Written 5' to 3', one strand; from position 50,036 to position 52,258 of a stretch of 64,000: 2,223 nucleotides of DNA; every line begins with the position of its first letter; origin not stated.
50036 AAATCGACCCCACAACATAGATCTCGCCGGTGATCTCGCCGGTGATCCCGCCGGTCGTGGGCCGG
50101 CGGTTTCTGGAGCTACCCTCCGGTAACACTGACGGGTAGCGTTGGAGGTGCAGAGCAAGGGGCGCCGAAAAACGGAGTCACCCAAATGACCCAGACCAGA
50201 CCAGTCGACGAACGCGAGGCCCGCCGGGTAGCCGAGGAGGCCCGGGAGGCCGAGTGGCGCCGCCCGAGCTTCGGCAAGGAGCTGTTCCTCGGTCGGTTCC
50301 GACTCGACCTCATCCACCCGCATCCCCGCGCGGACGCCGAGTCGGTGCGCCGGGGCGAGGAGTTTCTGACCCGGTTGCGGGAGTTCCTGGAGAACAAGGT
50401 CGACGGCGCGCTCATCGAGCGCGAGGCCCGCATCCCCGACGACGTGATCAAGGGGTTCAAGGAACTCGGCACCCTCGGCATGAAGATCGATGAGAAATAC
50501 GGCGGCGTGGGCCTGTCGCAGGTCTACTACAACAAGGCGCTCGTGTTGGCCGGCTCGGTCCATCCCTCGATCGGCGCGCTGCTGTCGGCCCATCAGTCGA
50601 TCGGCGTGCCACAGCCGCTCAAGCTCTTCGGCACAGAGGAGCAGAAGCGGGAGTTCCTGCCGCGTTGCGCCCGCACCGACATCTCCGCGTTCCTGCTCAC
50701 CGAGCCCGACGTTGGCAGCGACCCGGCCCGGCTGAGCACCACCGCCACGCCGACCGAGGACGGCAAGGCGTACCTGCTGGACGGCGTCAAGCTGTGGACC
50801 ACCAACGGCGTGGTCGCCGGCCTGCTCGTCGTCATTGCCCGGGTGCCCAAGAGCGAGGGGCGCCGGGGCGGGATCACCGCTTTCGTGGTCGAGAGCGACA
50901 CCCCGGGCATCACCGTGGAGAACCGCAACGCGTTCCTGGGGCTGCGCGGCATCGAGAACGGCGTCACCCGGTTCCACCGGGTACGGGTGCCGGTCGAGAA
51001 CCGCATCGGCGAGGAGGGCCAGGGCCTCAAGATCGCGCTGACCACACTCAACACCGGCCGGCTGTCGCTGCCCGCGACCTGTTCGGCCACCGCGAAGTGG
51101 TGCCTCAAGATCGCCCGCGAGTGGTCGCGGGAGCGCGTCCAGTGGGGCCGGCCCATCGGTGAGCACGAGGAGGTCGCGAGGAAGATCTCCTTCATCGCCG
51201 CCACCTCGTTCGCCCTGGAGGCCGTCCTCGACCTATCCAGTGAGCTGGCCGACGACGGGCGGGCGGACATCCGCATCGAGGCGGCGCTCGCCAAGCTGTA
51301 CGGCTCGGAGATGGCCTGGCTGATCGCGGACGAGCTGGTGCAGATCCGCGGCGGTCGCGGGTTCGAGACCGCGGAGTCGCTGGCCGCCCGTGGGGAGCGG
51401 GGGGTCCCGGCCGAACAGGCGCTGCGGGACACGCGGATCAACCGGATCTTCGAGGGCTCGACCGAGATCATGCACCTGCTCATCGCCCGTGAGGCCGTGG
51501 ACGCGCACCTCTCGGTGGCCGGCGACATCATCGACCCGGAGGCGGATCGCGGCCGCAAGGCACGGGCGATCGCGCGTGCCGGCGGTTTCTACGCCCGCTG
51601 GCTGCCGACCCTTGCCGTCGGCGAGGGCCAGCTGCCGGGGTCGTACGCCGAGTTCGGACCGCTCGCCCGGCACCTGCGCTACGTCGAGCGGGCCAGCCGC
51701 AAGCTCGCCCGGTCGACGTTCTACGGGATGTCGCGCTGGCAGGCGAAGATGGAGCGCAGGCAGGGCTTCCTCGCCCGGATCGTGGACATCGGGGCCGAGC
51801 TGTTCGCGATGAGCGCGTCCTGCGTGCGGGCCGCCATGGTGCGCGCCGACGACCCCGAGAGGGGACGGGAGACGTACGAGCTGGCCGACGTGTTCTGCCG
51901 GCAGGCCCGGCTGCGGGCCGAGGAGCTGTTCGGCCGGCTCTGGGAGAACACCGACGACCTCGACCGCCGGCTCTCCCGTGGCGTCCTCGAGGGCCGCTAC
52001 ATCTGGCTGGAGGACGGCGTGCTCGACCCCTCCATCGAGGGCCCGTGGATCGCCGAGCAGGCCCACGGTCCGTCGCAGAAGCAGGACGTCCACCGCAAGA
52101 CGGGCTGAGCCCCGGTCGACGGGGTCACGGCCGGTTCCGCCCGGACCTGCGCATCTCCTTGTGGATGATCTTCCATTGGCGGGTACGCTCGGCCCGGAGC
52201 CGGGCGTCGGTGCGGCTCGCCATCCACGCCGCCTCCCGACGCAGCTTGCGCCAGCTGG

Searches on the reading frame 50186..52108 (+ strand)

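Call 85: search_protein_families(library=pfam, proteins=[window:50186-52108:+], max_evalue=0.00001)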
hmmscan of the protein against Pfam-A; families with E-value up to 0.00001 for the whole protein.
window:50186-52108:+ (640 aa): 4 families
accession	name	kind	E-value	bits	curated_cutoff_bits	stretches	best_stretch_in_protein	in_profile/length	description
PF00441.29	Acyl-CoA_dh_1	-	1.2e-30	107.1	22.4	1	278-436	1-148/150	Acyl-CoA dehydrogenase, C-terminal domain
PF02770.24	Acyl-CoA_dh_M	-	2.6e-21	76.1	33.3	1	168-266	1-97/97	Acyl-CoA dehydrogenase, middle domain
PF02771.21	Acyl-CoA_dh_N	-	4.8e-21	75.7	22.9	1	58-163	5-111/113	Acyl-CoA dehydrogenase, N-terminal domain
PF21343.2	ACAD9-ACADV_C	-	5.7e-06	27.1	27.8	0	516-588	26-98/120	ACAD9/ACADV, C-terminal domain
